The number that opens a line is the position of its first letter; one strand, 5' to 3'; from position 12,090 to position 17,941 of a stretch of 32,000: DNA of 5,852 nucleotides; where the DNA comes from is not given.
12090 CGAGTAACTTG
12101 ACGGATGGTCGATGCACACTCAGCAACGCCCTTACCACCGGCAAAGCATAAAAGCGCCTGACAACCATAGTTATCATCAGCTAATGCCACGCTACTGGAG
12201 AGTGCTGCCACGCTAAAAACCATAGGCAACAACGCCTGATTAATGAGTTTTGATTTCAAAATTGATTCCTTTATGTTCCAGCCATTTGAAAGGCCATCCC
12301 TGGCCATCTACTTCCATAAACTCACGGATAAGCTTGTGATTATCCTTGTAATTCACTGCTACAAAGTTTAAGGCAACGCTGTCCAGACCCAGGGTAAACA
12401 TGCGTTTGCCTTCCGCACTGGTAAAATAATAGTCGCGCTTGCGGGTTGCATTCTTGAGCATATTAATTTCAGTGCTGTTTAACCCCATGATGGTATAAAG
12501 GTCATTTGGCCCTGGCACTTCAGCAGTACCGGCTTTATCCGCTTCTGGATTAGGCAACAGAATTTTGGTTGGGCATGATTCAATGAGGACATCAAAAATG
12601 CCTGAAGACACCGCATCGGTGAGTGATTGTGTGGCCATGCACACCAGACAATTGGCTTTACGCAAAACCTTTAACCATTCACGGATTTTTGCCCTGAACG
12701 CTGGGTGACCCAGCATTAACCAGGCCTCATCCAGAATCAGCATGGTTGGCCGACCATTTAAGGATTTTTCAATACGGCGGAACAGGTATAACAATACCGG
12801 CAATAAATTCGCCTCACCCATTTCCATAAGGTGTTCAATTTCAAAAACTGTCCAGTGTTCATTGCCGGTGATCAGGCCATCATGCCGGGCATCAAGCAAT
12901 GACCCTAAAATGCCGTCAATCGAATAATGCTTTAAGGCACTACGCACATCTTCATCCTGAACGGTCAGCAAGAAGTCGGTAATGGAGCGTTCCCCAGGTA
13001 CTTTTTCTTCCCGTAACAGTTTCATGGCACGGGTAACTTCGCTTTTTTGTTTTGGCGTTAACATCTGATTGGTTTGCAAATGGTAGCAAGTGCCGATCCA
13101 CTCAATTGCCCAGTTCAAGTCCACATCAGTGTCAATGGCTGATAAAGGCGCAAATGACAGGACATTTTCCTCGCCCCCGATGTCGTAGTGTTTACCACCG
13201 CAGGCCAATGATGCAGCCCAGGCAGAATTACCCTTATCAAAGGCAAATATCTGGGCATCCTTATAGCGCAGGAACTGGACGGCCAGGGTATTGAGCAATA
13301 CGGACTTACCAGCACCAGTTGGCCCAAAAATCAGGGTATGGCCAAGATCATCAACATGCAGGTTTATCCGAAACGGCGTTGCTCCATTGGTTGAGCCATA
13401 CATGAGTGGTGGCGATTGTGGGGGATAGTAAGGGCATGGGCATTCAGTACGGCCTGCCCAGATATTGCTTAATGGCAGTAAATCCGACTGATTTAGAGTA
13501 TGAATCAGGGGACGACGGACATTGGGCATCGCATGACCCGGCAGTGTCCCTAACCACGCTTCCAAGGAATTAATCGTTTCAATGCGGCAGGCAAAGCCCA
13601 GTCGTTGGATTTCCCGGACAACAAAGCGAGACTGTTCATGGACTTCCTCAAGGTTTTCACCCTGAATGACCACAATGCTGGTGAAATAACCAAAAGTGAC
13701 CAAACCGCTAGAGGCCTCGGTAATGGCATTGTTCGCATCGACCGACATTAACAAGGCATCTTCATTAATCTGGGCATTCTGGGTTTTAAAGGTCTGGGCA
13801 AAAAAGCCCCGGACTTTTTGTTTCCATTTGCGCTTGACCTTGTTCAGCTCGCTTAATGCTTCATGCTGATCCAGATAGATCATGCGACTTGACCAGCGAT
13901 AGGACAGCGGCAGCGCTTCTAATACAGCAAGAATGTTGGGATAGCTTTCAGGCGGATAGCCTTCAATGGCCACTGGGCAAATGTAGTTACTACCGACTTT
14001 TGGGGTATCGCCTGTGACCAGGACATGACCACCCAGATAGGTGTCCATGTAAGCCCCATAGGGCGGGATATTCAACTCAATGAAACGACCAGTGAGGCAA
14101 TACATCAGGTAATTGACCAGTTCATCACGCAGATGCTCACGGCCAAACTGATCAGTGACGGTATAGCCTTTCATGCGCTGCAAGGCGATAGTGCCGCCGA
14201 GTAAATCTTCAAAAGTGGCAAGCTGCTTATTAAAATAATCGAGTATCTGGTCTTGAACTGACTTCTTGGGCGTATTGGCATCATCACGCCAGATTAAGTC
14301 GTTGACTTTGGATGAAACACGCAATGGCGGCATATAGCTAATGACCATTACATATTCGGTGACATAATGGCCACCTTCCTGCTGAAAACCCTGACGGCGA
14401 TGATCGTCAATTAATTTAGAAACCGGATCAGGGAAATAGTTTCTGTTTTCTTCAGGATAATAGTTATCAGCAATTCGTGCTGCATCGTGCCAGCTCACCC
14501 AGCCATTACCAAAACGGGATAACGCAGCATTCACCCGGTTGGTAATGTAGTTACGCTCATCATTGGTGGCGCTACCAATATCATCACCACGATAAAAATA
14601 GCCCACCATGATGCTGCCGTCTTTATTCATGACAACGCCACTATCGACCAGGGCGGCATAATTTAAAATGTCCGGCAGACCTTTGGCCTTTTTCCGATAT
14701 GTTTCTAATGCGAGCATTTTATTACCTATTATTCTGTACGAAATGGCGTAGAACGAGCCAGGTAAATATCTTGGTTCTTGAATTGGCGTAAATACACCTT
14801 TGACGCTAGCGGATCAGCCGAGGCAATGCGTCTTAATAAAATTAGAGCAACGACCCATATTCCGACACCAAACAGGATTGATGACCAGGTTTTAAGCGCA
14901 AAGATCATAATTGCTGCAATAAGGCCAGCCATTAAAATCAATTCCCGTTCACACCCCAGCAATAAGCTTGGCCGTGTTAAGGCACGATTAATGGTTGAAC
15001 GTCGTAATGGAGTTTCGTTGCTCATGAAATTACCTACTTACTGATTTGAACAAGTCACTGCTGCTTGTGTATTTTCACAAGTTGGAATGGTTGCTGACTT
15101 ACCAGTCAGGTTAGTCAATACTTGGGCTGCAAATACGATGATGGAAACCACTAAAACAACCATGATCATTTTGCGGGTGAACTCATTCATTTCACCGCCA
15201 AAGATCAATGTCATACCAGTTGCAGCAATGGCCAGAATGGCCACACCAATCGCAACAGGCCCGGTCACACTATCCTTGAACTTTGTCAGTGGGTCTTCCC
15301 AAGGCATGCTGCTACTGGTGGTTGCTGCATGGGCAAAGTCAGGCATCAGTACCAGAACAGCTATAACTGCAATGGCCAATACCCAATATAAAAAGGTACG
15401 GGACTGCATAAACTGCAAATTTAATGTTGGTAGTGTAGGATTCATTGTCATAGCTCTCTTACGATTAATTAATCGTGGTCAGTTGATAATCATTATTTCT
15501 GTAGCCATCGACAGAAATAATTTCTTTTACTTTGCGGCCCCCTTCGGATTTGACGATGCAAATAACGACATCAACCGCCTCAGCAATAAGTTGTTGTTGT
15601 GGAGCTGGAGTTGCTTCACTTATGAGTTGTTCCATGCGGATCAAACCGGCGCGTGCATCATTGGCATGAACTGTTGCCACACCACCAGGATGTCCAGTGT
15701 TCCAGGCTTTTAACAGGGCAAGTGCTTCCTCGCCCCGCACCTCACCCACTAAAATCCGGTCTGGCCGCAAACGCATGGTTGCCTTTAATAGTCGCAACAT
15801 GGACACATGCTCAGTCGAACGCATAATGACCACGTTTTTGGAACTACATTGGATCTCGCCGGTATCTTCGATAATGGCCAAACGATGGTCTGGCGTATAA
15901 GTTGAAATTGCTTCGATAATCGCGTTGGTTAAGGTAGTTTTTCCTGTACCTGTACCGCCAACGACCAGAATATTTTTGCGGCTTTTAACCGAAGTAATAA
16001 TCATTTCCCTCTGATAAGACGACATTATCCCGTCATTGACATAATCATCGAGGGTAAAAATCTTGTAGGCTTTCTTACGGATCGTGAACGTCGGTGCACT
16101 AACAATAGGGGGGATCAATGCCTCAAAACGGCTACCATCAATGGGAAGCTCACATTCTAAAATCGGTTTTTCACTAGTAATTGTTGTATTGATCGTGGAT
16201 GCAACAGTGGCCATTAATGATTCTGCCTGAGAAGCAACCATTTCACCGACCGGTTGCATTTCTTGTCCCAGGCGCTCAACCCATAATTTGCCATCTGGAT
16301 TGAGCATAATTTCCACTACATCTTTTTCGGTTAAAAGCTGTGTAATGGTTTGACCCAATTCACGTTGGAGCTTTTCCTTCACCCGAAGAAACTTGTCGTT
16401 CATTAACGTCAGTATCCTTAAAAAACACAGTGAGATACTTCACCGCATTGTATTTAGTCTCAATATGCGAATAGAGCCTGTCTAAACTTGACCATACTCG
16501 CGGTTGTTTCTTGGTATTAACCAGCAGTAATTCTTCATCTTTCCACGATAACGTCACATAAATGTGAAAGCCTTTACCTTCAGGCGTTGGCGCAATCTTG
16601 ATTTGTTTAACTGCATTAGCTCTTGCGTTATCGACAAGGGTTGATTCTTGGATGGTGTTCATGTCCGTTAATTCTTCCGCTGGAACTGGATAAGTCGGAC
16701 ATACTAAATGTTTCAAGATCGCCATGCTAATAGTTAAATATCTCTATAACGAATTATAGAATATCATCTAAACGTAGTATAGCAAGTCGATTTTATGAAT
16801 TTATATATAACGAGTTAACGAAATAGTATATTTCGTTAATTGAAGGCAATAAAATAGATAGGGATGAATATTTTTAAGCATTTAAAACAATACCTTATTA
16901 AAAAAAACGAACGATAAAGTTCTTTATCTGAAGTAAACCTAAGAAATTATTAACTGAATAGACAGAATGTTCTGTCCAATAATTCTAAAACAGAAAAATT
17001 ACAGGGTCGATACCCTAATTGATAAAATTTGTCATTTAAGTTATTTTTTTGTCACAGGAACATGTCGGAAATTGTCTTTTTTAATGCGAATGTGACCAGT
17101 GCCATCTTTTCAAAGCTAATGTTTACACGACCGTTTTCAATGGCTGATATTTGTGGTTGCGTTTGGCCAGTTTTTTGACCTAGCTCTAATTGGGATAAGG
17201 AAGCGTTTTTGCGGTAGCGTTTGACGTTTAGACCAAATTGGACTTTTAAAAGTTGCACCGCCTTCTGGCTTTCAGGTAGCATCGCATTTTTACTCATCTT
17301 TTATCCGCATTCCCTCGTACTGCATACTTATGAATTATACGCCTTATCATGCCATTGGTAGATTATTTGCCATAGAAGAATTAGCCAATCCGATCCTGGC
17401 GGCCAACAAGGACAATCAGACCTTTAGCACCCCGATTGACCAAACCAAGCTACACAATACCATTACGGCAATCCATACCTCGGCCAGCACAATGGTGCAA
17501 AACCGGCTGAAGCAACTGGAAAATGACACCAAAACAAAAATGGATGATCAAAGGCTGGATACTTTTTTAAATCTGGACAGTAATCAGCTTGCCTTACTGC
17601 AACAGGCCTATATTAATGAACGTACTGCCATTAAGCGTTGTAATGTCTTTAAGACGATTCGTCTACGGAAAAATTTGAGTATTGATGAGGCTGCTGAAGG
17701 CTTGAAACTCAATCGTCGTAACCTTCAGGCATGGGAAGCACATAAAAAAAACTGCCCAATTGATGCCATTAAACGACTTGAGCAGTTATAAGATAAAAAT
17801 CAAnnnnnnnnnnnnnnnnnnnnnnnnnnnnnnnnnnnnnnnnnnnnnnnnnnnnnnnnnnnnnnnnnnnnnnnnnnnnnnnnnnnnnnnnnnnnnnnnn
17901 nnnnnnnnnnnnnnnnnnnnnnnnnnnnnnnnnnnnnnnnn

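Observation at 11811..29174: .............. palindrome repeated across the backbone: candidate KorB/ParB-type global operator or centromere network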

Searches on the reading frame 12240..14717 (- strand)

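Call 9: search_protein_families(library=pfam, proteins=[window:12240-14717:-], max_evalue=0.01)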
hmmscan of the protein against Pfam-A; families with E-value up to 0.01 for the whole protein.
window:12240-14717:- (825 aa): 9 families
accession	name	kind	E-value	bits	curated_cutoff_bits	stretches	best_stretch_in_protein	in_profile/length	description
PF03135.19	CagE_TrbE_VirB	-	1.8e-21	77.5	21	1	193-401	9-204/204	CagE, TrbE, VirB family, component of type IV transporter system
PF19044.6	P-loop_TraG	-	8.9e-12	44.8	25.8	1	593-722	186-317/413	TraG P-loop domain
PF12846.13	AAA_10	-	0.00023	20.8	27.5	0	459-492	22-54/362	AAA-like domain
PF13401.12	AAA_22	-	0.00027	21.7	27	0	459-489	6-36/130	AAA domain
PF01935.23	DUF87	-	0.0011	19.5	23.2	1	449-494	12-59/220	Helicase HerA, central domain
PF00005.33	ABC_tran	-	0.0012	19.9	25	0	451-481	4-34/137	ABC transporter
PF01580.24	FtsK_SpoIIIE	-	0.0016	18.4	24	1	457-488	39-69/221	FtsK/SpoIIIE family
PF25199.1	nSTAND_NTPase5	-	0.0048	17.2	34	0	461-498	44-81/145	Novel STAND NTPase 5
PF13555.12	AAA_29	-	0.0062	16.7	27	0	454-479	18-43/61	P-loop containing region of AAA domain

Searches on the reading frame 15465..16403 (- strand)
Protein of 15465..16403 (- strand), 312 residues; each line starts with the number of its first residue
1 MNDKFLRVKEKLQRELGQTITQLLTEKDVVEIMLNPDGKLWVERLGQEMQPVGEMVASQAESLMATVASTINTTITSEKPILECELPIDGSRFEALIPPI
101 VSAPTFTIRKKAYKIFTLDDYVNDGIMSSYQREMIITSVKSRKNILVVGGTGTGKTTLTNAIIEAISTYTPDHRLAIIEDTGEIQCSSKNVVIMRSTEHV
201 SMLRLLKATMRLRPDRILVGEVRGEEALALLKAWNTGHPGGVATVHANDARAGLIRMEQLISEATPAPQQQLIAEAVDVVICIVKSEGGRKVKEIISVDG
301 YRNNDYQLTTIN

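Call 77: search_protein_families(library=pfam, proteins=[window:15465-16403:-], max_evalue=0.001)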
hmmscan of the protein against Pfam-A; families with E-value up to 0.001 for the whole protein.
window:15465-16403:- (312 aa): 6 families
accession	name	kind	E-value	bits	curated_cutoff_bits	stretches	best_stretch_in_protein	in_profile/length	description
PF00437.27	T2SSE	-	1.6e-38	132.7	24.9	1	19-281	7-273/370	Type II/IV secretion system protein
PF13245.12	AAA_19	-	5.4e-05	23.8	25.1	1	132-178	2-47/134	AAA domain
PF13191.12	AAA_16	-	5.5e-05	24.2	32.6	0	143-169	25-51/167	AAA ATPase domain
PF01580.24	FtsK_SpoIIIE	-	6e-05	23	24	1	134-173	31-71/221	FtsK/SpoIIIE family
PF04851.21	ResIII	-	0.00036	20.9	22.5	1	127-184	4-65/164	Type III restriction enzyme, res subunit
PF12775.13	AAA_7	-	0.00046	20.2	25.8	1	134-167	25-58/181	P-loop containing dynein motor region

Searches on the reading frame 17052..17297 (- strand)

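Call 9: search_protein_families(library=pfam, proteins=[window:17052-17297:-], max_evalue=0.01)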
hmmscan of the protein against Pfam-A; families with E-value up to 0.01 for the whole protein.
window:17052-17297:- (81 aa): 5 families
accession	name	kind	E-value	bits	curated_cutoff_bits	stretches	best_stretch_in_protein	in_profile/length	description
PF01381.28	HTH_3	-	7.8e-10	39.1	23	1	25-67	1-43/55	Helix-turn-helix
PF13744.12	HTH_37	-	5.9e-07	29.6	27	1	11-66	9-65/80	Helix-turn-helix domain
PF13560.12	HTH_31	-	4.9e-06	27.2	27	1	20-62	1-44/64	Helix-turn-helix domain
PF12844.13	HTH_19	-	9.7e-06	25.8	30.2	1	24-65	3-44/64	Helix-turn-helix domain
PF13443.12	HTH_26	-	0.0021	18.7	22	1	29-79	6-57/63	Cro/C1-type HTH DNA-binding domain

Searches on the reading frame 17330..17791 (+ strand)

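Call 9: search_protein_families(library=pfam, proteins=[window:17330-17791:+], max_evalue=0.01)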
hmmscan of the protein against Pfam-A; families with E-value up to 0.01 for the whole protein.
window:17330-17791:+ (153 aa): 2 families
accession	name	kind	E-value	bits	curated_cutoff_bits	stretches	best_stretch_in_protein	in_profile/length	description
PF13413.12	HTH_25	-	0.0025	18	24.6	0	108-138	3-33/62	Helix-turn-helix domain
PF01381.28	HTH_3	-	0.0074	16.7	23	0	108-151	2-45/55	Helix-turn-helix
